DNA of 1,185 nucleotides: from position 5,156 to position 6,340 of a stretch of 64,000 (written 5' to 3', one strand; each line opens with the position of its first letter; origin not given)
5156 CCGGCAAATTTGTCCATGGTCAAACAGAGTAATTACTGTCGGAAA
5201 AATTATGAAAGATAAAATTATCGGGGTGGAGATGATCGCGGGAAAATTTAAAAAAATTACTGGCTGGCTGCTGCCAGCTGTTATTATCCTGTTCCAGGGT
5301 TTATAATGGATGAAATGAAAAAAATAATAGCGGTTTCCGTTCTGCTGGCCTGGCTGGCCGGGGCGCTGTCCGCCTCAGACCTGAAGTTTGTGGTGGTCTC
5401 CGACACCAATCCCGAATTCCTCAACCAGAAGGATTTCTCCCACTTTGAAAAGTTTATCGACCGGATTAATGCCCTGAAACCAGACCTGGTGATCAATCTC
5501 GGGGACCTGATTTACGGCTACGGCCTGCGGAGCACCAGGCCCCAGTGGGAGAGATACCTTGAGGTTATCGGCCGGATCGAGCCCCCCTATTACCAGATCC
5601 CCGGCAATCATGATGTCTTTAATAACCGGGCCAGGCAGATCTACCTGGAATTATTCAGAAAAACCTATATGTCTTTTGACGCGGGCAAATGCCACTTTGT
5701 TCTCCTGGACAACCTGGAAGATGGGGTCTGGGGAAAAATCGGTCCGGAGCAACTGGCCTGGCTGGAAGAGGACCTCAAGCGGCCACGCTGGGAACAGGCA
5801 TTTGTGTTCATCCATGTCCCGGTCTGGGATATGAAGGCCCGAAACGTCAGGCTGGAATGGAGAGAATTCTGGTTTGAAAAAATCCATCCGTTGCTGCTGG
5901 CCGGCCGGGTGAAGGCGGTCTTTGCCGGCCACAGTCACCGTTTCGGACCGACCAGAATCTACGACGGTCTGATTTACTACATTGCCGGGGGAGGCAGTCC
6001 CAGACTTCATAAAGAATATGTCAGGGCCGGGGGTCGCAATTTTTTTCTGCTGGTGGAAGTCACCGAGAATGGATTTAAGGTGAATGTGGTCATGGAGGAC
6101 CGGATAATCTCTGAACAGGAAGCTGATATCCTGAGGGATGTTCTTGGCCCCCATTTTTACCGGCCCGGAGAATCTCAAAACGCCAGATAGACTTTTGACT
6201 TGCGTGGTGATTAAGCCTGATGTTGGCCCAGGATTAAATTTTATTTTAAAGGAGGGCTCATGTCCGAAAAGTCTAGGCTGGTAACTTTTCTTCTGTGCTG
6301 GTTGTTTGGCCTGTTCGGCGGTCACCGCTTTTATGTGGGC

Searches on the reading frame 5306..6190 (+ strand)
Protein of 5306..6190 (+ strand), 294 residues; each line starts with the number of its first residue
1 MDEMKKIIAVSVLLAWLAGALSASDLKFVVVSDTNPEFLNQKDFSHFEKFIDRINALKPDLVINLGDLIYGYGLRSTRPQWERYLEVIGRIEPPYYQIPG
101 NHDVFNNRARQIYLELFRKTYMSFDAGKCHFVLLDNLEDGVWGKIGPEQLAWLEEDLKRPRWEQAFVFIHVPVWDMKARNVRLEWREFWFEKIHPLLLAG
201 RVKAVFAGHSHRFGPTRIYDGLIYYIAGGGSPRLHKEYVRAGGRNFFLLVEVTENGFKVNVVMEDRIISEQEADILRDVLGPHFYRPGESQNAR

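Call 34: search_protein_families(library=pfam, proteins=[window:5306-6190:+], max_evalue=0.0001)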
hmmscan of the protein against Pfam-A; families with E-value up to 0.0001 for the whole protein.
window:5306-6190:+ (294 aa): 2 families
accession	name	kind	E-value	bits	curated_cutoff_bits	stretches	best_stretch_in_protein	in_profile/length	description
PF00149.33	Metallophos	-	1.7e-14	55.2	21.5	1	26-212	1-190/191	Calcineurin-like phosphoesterase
PF12850.12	Metallophos_2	-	1.9e-05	25.2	27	0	27-223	2-128/154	Calcineurin-like phosphoesterase superfamily domain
